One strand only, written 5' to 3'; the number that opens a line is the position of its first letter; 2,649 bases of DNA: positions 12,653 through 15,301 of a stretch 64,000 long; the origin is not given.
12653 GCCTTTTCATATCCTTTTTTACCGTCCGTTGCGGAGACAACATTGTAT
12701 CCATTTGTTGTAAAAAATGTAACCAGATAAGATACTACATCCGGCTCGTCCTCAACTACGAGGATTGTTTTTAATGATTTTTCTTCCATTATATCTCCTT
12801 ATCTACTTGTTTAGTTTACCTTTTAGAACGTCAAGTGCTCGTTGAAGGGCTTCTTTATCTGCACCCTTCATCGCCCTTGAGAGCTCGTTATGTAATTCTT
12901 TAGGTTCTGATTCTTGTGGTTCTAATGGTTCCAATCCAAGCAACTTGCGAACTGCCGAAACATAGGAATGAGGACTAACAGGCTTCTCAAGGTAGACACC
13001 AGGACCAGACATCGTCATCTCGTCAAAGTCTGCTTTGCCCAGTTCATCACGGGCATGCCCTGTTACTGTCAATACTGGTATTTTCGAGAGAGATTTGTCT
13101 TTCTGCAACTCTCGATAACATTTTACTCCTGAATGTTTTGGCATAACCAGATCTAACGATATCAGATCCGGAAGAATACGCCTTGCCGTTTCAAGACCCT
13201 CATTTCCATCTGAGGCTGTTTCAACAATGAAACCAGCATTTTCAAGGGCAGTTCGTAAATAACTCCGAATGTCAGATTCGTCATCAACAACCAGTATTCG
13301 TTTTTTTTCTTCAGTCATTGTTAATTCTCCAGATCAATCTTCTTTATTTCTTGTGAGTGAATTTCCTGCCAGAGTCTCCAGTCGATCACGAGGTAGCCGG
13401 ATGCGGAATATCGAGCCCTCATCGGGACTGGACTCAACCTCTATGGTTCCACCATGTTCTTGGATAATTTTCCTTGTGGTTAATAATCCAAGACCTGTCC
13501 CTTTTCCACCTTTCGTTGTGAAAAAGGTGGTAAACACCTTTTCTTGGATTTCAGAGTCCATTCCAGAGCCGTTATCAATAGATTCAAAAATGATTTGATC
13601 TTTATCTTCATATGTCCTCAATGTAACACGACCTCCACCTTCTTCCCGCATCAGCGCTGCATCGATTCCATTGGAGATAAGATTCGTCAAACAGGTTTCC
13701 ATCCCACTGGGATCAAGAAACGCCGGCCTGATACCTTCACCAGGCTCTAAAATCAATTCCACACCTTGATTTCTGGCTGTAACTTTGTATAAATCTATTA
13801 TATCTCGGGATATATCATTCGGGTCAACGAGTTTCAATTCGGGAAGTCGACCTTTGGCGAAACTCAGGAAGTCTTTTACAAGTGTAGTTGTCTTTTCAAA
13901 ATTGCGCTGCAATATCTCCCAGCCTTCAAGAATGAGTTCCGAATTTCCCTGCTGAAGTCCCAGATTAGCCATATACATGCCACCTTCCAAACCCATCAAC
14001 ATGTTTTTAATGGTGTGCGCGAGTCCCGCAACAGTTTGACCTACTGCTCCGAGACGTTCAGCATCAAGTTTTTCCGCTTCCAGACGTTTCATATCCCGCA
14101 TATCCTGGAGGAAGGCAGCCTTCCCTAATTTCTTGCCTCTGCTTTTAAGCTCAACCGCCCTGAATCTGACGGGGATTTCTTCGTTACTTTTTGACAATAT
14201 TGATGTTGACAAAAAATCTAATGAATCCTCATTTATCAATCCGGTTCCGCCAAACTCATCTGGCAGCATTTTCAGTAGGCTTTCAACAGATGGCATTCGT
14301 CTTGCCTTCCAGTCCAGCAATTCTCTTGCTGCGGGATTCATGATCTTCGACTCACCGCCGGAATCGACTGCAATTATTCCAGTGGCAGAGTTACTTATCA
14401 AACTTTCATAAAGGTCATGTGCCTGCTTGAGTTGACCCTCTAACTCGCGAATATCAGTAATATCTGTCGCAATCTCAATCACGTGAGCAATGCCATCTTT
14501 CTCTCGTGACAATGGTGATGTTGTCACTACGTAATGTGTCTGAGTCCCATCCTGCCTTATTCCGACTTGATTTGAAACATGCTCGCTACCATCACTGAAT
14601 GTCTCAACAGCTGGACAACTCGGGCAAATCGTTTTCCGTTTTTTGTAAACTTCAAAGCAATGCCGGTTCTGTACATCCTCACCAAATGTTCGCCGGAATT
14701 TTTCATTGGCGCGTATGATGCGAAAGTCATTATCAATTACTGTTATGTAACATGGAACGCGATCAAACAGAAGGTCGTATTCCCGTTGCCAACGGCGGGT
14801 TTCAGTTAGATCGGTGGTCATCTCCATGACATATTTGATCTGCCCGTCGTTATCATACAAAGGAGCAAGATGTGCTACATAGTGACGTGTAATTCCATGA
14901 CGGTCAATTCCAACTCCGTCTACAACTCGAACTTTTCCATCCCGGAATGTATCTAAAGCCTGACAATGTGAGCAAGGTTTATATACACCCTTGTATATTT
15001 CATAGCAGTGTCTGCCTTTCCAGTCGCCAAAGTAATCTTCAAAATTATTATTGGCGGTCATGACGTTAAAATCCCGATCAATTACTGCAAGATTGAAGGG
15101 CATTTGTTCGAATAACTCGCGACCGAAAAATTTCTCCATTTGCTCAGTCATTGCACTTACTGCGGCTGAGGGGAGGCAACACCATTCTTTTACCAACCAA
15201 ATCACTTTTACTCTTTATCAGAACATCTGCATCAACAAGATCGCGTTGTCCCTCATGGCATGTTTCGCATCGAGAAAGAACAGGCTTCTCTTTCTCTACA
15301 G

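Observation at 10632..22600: Sigma-54-driven 12-gene operon: a DsrMKJOP/Hmc-type membrane redox module packaged with its own sensors and NifX-like/CGGC small proteins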

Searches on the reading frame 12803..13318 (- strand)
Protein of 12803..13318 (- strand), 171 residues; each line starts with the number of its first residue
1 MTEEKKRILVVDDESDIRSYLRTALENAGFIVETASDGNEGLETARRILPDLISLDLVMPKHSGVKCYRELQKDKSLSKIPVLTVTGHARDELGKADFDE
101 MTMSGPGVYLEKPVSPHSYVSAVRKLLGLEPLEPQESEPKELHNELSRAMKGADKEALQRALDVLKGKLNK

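Call 4: search_protein_families(library=pfam, proteins=[window:12803-13318:-], max_evalue=0.01)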
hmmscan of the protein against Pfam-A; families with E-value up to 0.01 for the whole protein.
window:12803-13318:- (171 aa): 1 family
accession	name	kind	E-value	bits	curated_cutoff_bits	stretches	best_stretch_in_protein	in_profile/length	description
PF00072.30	Response_reg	-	1e-19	71.2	30.2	1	8-123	1-110/111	Response regulator receiver domain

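Call 93: search_protein_families(library=ncbifam, proteins=[window:12803-13318:-], max_evalue=0.00001)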
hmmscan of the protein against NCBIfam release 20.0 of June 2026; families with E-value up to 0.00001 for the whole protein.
window:12803-13318:- (171 aa): 79 families (the best 25 are shown)
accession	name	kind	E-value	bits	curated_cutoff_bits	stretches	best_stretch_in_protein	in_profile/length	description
NF045717.1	DVU0259_DivK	exception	2e-22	79.6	160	1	5-126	2-115/117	DVU0259 family response regulator domain-containing protein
TIGR02154.1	PhoB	equivalog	2.4e-18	66.3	296.2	1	5-127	2-120/226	phosphate regulon transcriptional regulator PhoB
NF045944.1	ResRegRpaBCyano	equivalog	6.1e-18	65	330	1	9-128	1-113/229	response regulator transcription factor RpaB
NF047465.1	hybrid_HK_LvrA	exception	5.4e-16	57.8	1200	1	4-128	466-585/819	hybrid histidine kinase/response regulator LvrA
NF041733.1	resp_reg_CseB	equivalog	6.6e-16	58.4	350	1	7-164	2-151/228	two-component system response regulator CseB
NF040534.1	resp_reg_YycF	equivalog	1.2e-15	57.4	340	1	6-129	1-117/231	response regulator YycF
NF053854.1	RespRegPhoBBctds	equivalog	1.8e-15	56.9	270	1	8-133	1-121/225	two-component system response regulator PhoB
NF007005.1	PRK09468.1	equivalog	1.5e-14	54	331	1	4-127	2-119/237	osmolarity response regulator transcription factor OmpR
NF007135.0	PRK09581.1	equivalog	1.6e-14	53.6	474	1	7-131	4-124/457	PleD family two-component system response regulator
NF040689.1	MtrAB_MtrA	equivalog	4.2e-14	52.4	300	1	8-128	1-114/219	MtrAB system response regulator MtrA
NF008469.0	PRK11361.1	equivalog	5.9e-14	51.6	714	1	5-149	4-139/461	acetoacetate metabolism transcriptional regulator AtoC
NF008296.0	PRK11083.1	equivalog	1.1e-13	51.2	273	1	4-128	2-119/228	two-component system response regulator CreB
NF007935.0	PRK10651.1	equivalog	1.3e-13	50.7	250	1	2-123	3-120/216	two-component system response regulator NarL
NF007546.0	PRK10161.1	equivalog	4.5e-13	49.3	471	1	6-126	3-119/229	phosphate response regulator transcription factor PhoB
TIGR01387.1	cztR_silR_copR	subfamily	5.1e-13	49.2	279.2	1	8-128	1-115/218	heavy metal response regulator transcription factor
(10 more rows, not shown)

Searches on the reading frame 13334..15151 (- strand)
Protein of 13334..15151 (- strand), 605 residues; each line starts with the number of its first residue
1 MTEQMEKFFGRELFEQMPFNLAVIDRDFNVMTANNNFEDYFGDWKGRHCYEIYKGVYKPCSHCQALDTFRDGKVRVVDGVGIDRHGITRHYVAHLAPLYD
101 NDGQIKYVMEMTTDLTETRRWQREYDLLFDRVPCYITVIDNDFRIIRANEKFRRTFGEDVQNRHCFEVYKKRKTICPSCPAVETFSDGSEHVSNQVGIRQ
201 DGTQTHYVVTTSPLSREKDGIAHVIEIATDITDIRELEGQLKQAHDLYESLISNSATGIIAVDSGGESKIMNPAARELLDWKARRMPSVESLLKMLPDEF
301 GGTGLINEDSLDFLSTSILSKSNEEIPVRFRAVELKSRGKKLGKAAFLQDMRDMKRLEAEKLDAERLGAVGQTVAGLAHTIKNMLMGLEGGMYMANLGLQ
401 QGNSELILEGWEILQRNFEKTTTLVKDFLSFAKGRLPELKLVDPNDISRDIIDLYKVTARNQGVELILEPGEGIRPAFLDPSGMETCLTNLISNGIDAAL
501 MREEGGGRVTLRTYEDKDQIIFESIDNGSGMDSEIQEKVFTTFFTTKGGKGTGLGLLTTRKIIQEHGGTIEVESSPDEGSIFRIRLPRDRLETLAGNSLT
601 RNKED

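Call 4: search_protein_families(library=pfam, proteins=[window:13334-15151:-], max_evalue=0.01)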
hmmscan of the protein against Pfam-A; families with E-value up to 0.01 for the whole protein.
window:13334-15151:- (605 aa): 7 families
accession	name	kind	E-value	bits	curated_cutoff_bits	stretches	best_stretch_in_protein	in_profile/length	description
PF08448.16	PAS_4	-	3.6e-25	88.8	23.1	2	14-120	1-110/110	PAS fold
PF02518.31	HATPase_c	-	3.5e-24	85.8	26.4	1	480-589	2-110/111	Histidine kinase-, DNA gyrase B-, and HSP90-like ATPase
PF13426.13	PAS_9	-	3.3e-20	72.7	27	2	134-233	2-103/103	PAS domain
PF13188.13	PAS_8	-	2.7e-12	46.5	21.8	1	11-45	4-39/65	PAS domain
PF00989.32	PAS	-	8.8e-11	42.3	22.6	0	247-283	2-38/113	PAS fold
PF14501.12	HATPase_c_5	-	0.00014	22.2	22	1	485-575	7-91/102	GHKL domain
PF12860.13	PAS_7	-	0.009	16.6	27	0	15-41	2-28/115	PAS fold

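Call 93: search_protein_families(library=ncbifam, proteins=[window:13334-15151:-], max_evalue=0.00001)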
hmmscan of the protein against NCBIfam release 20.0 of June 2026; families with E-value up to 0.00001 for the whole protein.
window:13334-15151:- (605 aa): 71 families (the best 25 are shown)
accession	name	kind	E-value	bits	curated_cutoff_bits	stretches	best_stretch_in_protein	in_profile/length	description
NF008468.0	PRK11360.1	equivalog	1.3e-57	195.5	646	2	236-590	258-610/616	two-component system sensor histidine kinase AtoS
NF047497.1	HK_LIC_12097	equivalog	3.6e-39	134.5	500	2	348-587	128-365/367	LIC_12097 family sensor histidine kinase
NF046044.1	PnpS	equivalog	3.6e-35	121.7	400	1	240-587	49-390/390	two-component system histidine kinase PnpS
NF007688.0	PRK10364.1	equivalog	2e-33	115.9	479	1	352-589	222-452/460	two-component system sensor histidine kinase ZraS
NF052574.1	HisKinEspCMyxo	equivalog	3e-31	108.4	1200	1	348-592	395-641/785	serine histidine kinase EspC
NF046020.1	HisKinCckABruc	equivalog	5.4e-31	107.3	1000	1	347-592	457-711/868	cell cycle histidine kinase CckA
NF046026.1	HisKinCckACaul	equivalog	2.4e-28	98.7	1000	1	338-591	270-535/678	cell cycle histidine kinase CckA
NF010411.0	PRK13837.1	equivalog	6.1e-28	97.3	647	1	353-599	433-686/828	two-component system VirA-like sensor kinase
NF052573.1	HisKinEspAMyxo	equivalog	3e-26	91.7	1400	1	337-587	351-610/755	serine histidine kinase EspA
NF033092.0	HK_WalK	equivalog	4.1e-25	88.4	725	1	248-587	260-593/594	cell wall metabolism sensor histidine kinase WalK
TIGR02916.1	PEP_his_kin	equivalog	2.8e-24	85.7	300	1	319-587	429-679/679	XrtA/PEP-CTERM system histidine kinase PrsK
NF047874.1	MASE3_PAS_HK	subfamily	1.1e-23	83.9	560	1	478-592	514-629/655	MASE3 domain-containing sensor histidine kinase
NF010076.0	PRK13557.1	subfamily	4.6e-23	81.5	631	1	361-590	154-396/540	histidine kinase famiy protein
NF053867.1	SprKinKinDBac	equivalog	1.7e-22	79.6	775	1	355-588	271-497/500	sporulation kinase KinD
TIGR02938.1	nifL_nitrog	equivalog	8e-22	77.4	242.45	1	440-584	344-490/494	nitrogen fixation negative regulator NifL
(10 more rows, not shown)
